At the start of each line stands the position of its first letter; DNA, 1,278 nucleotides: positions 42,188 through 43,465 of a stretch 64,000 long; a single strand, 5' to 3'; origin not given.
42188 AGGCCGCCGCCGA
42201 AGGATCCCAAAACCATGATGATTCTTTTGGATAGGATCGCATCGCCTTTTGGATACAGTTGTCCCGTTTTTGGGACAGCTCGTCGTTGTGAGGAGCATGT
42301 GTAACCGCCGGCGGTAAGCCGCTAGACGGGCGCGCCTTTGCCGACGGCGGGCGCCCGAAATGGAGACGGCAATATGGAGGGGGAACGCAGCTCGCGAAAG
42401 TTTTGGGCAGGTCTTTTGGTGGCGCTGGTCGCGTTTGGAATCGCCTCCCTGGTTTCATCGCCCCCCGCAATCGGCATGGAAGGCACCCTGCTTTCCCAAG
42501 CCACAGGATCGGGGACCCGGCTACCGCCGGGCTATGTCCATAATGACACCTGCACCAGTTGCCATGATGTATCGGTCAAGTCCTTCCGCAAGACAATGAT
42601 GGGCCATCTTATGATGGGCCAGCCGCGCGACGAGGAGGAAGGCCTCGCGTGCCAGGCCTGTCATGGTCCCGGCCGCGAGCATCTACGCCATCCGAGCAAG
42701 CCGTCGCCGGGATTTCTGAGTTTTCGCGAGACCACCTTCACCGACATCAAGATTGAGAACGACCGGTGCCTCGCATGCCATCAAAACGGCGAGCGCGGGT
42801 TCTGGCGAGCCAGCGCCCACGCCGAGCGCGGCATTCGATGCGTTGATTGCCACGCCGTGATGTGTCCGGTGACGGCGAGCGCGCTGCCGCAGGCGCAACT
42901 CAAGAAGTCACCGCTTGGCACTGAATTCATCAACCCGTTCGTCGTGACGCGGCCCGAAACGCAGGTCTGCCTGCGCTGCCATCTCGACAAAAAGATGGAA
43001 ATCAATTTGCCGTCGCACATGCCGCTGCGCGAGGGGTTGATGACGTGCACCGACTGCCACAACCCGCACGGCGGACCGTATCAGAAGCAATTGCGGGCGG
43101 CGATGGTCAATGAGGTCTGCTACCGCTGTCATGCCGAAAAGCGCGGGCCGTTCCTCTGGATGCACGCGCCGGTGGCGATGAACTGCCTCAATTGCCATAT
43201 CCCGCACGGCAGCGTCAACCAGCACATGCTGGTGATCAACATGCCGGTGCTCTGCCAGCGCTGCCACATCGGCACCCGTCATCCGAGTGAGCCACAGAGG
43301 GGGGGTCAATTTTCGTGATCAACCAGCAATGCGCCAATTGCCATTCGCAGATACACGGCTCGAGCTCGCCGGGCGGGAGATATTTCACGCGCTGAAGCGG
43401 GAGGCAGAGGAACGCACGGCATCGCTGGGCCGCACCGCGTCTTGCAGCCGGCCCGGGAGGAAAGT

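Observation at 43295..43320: G7 homopolymer frameshift separates the tenth haem motif of the decaheme cytochrome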

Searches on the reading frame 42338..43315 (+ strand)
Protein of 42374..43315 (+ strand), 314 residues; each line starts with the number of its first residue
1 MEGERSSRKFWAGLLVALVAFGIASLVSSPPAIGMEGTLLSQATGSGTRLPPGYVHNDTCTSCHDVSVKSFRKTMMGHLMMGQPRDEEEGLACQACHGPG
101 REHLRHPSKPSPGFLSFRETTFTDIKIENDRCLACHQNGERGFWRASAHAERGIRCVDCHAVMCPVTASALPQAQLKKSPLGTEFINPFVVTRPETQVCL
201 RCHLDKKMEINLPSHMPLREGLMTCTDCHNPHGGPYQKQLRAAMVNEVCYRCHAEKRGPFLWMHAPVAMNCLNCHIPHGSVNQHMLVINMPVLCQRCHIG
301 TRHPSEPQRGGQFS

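Call 16: find_encoding_contigs(protein=window:42374-43315:+, flank=3000, max_places=10)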
Protein window:42374-43315:+ (314 aa): no gene with exactly this product is on record in the collection.

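Call 25: find_encoding_contigs(protein=P0136, flank=6000, max_places=10)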
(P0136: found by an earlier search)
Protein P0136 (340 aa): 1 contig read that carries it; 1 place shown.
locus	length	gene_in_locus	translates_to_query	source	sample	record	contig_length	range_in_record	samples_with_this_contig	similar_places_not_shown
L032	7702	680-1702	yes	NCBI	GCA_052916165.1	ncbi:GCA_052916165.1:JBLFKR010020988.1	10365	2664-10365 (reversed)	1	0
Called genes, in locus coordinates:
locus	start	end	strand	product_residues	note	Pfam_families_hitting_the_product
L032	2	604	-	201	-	?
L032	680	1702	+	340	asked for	PF14522:Cytochrome_C7 (faint), PF14537:Cytochrom_c3_2 (faint), PF22113:Mtrc-MtrF_II-IV_dom (faint), PF22678:Cytochrom_c_NrfB-like (weak), PF09699:Paired_CXXCH_1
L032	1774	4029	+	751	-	PF11854:MtrB_PioB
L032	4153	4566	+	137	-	PF00034:Cytochrom_C, PF13442:Cytochrome_CBB3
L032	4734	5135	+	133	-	PF13442:Cytochrome_CBB3, PF00034:Cytochrom_C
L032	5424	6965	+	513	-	PF03264:Cytochrom_NNT, PF14522:Cytochrome_C7 (faint), PF14537:Cytochrom_c3_2 (faint)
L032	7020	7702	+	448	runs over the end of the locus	PF02085:Cytochrom_CIII (faint), PF14537:Cytochrom_c3_2 (faint), PF22113:Mtrc-MtrF_II-IV_dom (faint), PF00684:DnaJ_CXXCXGXG (faint), PF14522:Cytochrome_C7 (faint), PF22678:Cytochrom_c_NrfB-like (faint), PF09699:Paired_CXXCH_1 (faint)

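Call 32: find_encoding_contigs(protein=P0148, flank=300, max_places=3)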
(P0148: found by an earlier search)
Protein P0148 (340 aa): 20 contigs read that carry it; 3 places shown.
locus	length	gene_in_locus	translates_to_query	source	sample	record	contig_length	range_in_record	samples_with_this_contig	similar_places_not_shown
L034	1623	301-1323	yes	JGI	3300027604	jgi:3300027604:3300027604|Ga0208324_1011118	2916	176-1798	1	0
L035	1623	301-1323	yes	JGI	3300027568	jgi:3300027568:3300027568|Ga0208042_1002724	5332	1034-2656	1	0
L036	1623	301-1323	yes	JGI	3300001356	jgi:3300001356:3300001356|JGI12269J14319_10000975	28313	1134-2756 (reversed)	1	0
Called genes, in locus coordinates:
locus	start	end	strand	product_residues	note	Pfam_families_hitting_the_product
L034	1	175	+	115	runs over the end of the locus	?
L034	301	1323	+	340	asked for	PF14522:Cytochrome_C7 (faint), PF14537:Cytochrom_c3_2 (faint), PF22113:Mtrc-MtrF_II-IV_dom (faint), PF22678:Cytochrom_c_NrfB-like (faint), PF09699:Paired_CXXCH_1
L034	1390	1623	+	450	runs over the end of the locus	?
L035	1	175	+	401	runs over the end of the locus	?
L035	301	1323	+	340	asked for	PF14522:Cytochrome_C7 (faint), PF14537:Cytochrom_c3_2 (faint), PF22113:Mtrc-MtrF_II-IV_dom (faint), PF22678:Cytochrom_c_NrfB-like (faint), PF09699:Paired_CXXCH_1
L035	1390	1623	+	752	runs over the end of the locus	PF11854:MtrB_PioB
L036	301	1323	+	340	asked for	PF14522:Cytochrome_C7 (faint), PF14537:Cytochrom_c3_2 (faint), PF22113:Mtrc-MtrF_II-IV_dom (faint), PF22678:Cytochrom_c_NrfB-like (faint), PF09699:Paired_CXXCH_1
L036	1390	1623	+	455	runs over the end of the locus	?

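Call 33: find_encoding_contigs(protein=P0142, flank=300, max_places=2)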
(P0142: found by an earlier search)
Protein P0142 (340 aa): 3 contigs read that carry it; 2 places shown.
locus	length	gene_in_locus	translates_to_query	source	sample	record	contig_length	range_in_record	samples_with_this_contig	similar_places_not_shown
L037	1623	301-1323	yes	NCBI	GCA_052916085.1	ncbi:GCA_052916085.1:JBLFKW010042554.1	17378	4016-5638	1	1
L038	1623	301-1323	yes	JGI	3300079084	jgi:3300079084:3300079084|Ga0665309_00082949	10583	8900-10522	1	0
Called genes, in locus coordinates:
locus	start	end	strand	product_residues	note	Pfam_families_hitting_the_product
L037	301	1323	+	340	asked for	PF14522:Cytochrome_C7 (faint), PF22113:Mtrc-MtrF_II-IV_dom (faint), PF22678:Cytochrom_c_NrfB-like (weak), PF14537:Cytochrom_c3_2 (weak), PF09699:Paired_CXXCH_1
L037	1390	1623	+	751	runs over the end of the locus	PF11854:MtrB_PioB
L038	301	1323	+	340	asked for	PF14522:Cytochrome_C7 (faint), PF22113:Mtrc-MtrF_II-IV_dom (faint), PF22678:Cytochrom_c_NrfB-like (weak), PF14537:Cytochrom_c3_2 (weak), PF09699:Paired_CXXCH_1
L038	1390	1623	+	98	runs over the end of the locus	?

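Call 34: find_encoding_contigs(protein=P0140, flank=300, max_places=3)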
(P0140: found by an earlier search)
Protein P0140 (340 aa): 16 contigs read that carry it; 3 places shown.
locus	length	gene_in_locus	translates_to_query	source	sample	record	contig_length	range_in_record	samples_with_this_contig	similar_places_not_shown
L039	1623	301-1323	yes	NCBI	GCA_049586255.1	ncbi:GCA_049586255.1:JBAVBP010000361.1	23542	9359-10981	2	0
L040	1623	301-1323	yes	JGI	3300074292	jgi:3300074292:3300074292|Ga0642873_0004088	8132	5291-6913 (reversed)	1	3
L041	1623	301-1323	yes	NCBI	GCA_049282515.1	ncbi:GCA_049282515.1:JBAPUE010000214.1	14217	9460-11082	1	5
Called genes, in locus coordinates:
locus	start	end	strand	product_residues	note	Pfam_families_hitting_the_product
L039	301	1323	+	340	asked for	PF14522:Cytochrome_C7 (faint), PF14537:Cytochrom_c3_2 (faint), PF22113:Mtrc-MtrF_II-IV_dom (faint), PF22678:Cytochrom_c_NrfB-like (weak), PF09699:Paired_CXXCH_1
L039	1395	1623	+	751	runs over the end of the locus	PF11854:MtrB_PioB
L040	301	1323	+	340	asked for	PF14522:Cytochrome_C7 (faint), PF14537:Cytochrom_c3_2 (faint), PF22113:Mtrc-MtrF_II-IV_dom (faint), PF22678:Cytochrom_c_NrfB-like (weak), PF09699:Paired_CXXCH_1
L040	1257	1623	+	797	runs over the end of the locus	PF11854:MtrB_PioB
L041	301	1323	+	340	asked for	PF14522:Cytochrome_C7 (faint), PF14537:Cytochrom_c3_2 (faint), PF22113:Mtrc-MtrF_II-IV_dom (faint), PF22678:Cytochrom_c_NrfB-like (weak), PF09699:Paired_CXXCH_1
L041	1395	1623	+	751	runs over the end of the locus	PF11854:MtrB_PioB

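Call 38: search_solved_structures(query=P0136, max_evalue=0.00001, show_alignments=1)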
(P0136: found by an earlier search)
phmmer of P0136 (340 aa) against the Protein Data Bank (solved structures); distinct sequences matched with E-value up to 0.00001: 1.
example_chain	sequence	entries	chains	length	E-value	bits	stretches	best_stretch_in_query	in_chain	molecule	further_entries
6r2q_A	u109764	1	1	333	2.8e-54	187.8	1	47-338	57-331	Cystathionine beta-synthase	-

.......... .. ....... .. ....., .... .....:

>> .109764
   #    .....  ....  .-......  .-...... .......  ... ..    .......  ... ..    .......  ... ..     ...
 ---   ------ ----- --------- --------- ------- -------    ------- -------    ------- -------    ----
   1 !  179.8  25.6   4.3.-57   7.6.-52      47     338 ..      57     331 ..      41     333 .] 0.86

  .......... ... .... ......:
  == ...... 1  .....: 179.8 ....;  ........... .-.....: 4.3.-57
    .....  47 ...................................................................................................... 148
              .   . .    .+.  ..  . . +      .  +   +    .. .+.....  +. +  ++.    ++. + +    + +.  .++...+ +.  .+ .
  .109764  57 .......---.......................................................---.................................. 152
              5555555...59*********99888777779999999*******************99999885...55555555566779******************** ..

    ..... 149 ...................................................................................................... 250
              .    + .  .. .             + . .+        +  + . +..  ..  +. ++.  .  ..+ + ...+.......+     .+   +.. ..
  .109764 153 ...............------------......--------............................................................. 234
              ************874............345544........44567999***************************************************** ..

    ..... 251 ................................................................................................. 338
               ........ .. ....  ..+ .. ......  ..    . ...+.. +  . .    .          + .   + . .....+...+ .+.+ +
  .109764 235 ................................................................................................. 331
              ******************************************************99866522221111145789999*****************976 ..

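Call 39: search_protein_families(library=ncbifam, proteins=[window:42374-43315:+, P0136], max_evalue=1e-10)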
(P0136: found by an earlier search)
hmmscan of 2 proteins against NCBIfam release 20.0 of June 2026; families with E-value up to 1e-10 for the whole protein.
window:42374-43315:+ (314 aa): 3 families
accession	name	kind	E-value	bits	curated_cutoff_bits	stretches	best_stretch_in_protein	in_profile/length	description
TIGR03508.1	decahem_SO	subfamily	1.1e-60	205.2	192.2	2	190-306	111-227/258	DmsE family decaheme c-type cytochrome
NF041028.1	decahem_GSU2203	exception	1.1e-54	185.8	325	1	53-301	32-255/317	GSU2203 family decaheme c-type cytochrome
TIGR01905.1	paired_CXXCH_1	subfamily_domain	2.5e-21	75.3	25.2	0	215-256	1-39/41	doubled CXXCH domain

P0136 (340 aa): 4 families
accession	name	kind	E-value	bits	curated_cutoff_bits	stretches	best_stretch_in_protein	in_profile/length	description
TIGR03508.1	decahem_SO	subfamily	4.7e-67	226.2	192.2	2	190-333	111-257/258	DmsE family decaheme c-type cytochrome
NF041028.1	decahem_GSU2203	exception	7e-56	189.7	325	1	53-334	32-305/317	GSU2203 family decaheme c-type cytochrome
TIGR01905.1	paired_CXXCH_1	subfamily_domain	1e-21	76.5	25.2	0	215-256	1-39/41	doubled CXXCH domain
TIGR03153.1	cytochr_NrfH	equivalog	3.5e-11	43.3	134.2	0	127-161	100-134/138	cytochrome c nitrite reductase small subunit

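Call 50: list_cluster_members(proteins=[window:42374-43315:+, window:42416-43315:+, window:42419-43315:+, window:42476-43315:+, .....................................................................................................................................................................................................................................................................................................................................])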
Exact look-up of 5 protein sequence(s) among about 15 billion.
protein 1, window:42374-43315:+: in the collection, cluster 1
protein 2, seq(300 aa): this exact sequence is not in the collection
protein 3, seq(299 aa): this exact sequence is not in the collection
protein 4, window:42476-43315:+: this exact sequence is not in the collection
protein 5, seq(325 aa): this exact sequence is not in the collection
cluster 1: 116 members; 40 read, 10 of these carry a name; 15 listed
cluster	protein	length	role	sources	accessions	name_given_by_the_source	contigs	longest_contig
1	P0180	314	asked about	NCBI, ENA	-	-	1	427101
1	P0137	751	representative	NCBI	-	-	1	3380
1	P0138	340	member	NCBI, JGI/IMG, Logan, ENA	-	predicted CXXCH cytochrome family protein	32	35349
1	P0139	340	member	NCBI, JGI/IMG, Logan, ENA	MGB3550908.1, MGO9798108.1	MAG: DmsE family decaheme c-type cytochrome [Candidatus Binatus sp.] | predicted CXXCH cytochrome family protein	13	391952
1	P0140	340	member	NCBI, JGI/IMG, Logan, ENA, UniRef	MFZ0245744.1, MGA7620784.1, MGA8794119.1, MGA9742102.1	DmsE family decaheme c-type cytochrome [Candidatus Binatus sp.] | predicted CXXCH cytochrome family protein | DmsE family decaheme c-type cytochrome n=1 Tax=Candidatus Binatus sp. TaxID=2811406 ...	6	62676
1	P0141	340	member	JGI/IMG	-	predicted CXXCH cytochrome family protein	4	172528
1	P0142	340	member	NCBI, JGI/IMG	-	predicted CXXCH cytochrome family protein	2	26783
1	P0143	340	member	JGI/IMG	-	predicted CXXCH cytochrome family protein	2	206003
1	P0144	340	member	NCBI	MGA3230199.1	MAG: DmsE family decaheme c-type cytochrome [Candidatus Binatus sp.]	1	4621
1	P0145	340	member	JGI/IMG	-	predicted CXXCH cytochrome family protein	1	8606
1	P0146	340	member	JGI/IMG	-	predicted CXXCH cytochrome family protein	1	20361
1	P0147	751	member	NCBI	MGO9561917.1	MAG: MtrB/PioB family outer membrane beta-barrel protein [Candidatus Korobacteraceae ...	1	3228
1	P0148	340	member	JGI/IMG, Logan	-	-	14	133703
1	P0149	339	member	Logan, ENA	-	-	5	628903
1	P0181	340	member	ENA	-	-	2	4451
